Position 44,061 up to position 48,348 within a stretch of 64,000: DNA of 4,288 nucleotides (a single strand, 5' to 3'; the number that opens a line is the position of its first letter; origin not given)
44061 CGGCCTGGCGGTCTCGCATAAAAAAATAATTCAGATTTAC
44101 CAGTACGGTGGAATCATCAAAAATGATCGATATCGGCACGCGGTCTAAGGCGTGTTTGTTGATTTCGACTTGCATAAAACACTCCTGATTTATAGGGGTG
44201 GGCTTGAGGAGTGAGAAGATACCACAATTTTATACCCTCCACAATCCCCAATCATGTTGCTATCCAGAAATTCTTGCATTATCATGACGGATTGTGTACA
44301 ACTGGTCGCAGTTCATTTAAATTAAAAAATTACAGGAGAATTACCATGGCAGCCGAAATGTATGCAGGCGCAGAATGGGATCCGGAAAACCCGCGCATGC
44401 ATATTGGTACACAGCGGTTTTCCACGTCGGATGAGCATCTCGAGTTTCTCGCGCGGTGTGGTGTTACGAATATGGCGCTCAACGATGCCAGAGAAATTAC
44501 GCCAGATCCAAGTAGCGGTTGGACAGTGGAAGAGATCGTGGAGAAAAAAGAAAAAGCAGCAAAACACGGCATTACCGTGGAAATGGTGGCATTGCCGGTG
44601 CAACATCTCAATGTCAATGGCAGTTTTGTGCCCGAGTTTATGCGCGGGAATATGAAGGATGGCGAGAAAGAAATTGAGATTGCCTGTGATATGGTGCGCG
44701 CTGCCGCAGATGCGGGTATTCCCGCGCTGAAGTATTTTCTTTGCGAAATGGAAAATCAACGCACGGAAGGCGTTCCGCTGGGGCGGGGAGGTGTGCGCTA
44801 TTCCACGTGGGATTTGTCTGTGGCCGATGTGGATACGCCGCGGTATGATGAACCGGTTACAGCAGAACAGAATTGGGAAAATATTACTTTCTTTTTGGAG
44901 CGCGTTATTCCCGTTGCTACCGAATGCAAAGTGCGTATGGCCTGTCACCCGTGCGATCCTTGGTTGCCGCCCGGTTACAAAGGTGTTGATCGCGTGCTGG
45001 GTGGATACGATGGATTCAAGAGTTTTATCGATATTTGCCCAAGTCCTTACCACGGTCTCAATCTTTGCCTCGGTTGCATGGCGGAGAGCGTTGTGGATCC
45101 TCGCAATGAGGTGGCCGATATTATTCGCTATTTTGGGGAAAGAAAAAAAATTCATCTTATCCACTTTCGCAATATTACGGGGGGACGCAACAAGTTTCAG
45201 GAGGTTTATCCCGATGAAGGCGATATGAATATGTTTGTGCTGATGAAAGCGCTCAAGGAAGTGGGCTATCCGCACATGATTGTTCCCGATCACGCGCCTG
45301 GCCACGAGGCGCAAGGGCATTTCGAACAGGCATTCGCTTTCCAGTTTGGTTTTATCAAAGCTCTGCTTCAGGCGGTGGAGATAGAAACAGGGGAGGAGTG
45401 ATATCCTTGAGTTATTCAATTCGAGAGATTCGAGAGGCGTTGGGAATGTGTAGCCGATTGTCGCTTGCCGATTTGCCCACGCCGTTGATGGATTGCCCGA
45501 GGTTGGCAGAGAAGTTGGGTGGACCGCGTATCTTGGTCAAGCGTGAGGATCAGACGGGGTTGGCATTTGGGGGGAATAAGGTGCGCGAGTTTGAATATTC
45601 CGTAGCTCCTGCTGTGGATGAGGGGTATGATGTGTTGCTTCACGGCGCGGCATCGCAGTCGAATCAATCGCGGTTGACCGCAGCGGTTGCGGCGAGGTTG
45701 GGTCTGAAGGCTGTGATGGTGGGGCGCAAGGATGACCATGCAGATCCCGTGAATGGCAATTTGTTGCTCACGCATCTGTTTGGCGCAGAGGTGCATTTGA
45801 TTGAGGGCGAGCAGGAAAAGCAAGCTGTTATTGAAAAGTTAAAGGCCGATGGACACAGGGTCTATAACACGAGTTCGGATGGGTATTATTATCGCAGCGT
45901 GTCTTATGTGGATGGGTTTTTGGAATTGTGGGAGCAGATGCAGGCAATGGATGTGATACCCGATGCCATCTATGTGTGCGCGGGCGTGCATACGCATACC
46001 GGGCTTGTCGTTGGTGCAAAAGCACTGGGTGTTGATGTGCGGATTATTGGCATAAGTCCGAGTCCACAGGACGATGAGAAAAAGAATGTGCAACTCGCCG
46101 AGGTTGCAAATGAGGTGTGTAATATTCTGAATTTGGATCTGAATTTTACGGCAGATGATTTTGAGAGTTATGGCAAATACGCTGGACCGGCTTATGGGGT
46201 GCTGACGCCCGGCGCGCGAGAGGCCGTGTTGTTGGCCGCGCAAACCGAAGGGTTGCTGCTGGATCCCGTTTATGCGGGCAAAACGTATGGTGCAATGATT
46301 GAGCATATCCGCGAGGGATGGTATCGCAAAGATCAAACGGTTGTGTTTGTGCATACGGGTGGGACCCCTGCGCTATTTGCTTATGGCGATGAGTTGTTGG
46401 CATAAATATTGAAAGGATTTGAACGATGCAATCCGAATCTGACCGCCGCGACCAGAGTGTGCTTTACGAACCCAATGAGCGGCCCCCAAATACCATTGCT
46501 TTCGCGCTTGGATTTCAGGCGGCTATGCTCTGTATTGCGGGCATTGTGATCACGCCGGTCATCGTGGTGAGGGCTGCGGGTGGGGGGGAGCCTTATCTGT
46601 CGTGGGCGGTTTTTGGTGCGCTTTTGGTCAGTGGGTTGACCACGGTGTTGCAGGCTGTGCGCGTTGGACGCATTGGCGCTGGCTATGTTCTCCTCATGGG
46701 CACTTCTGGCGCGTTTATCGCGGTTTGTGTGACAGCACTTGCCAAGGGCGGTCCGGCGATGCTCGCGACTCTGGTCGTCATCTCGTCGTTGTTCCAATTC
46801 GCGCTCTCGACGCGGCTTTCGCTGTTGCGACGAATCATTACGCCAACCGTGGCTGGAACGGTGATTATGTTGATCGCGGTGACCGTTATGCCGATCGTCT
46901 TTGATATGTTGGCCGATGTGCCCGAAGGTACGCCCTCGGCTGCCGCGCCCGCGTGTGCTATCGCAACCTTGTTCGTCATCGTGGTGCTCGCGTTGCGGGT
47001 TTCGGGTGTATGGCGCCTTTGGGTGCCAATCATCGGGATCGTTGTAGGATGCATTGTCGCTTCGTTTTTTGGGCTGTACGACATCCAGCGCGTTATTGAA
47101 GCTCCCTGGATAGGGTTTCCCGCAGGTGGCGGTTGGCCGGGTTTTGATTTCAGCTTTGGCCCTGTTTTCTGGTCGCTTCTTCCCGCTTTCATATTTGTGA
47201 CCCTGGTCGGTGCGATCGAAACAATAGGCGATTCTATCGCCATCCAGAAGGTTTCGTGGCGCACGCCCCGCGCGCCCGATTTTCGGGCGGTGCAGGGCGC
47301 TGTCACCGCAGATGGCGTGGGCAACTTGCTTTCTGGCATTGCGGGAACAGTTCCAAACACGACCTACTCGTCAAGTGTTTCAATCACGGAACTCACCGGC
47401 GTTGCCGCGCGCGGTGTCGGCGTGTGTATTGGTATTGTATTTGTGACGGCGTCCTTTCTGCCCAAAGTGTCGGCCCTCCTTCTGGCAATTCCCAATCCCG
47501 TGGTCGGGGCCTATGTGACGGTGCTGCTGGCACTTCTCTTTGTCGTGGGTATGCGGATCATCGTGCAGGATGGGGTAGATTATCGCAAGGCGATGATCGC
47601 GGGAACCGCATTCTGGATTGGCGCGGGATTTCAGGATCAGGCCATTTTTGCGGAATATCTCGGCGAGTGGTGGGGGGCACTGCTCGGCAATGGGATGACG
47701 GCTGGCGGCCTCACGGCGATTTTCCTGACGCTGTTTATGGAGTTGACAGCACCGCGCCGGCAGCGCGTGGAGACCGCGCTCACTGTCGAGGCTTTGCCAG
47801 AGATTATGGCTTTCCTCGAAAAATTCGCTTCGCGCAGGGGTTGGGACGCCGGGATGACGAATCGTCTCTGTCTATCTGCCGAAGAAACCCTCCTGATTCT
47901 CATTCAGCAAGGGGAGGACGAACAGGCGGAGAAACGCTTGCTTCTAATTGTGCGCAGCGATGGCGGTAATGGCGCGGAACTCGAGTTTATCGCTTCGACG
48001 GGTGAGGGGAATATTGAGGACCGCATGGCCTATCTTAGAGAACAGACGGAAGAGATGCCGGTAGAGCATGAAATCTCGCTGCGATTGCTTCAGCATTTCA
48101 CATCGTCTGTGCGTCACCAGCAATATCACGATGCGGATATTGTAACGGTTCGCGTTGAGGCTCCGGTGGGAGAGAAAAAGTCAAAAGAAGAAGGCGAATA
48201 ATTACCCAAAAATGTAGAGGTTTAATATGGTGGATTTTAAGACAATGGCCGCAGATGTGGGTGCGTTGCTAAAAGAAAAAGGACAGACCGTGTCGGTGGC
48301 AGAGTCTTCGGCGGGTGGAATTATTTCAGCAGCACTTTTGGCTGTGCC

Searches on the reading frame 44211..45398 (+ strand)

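Call 7: search_protein_families(library=pfam, proteins=[window:44211-45398:+], max_evalue=0.001)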
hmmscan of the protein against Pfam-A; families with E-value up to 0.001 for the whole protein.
window:44211-45398:+ (396 aa): 2 families
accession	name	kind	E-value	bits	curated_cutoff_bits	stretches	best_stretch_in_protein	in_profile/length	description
PF03786.19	UxuA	-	7.9e-38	130.6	23.7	1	215-363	174-320/352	D-mannonate dehydratase (UxuA)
PF01261.30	AP_endonuc_2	-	5.3e-11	43.1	31.1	1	95-361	20-229/249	Xylose isomerase-like TIM barrel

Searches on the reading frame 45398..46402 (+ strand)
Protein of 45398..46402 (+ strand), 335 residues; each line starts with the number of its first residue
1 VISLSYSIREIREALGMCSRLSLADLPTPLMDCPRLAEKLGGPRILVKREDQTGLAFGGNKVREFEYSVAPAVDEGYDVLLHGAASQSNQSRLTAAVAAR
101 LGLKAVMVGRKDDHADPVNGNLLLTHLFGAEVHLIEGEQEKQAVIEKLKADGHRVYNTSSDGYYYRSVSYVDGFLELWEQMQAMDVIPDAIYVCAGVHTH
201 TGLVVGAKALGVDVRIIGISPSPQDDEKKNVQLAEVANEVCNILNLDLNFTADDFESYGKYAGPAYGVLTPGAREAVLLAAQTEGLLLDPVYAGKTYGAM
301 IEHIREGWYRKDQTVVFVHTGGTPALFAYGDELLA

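Call 54: search_protein_families(library=pfam, proteins=[window:45398-46402:+], max_evalue=0.0001)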
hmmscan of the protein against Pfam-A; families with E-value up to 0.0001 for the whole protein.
window:45398-46402:+ (335 aa): 1 family
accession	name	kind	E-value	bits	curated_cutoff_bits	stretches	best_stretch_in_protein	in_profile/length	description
PF00291.31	PALP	-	4e-43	148.3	35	1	22-321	2-295/295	Pyridoxal-phosphate dependent enzyme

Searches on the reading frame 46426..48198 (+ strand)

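Call 78: search_protein_families(library=pfam, proteins=[window:46426-48198:+], max_evalue=0.001)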
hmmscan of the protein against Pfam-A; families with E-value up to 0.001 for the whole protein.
window:46426-48198:+ (591 aa): 1 family
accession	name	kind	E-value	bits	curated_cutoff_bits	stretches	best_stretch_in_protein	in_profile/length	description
PF00860.26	Xan_ur_permease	-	8.1e-51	173.4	27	1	26-401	4-382/389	Permease family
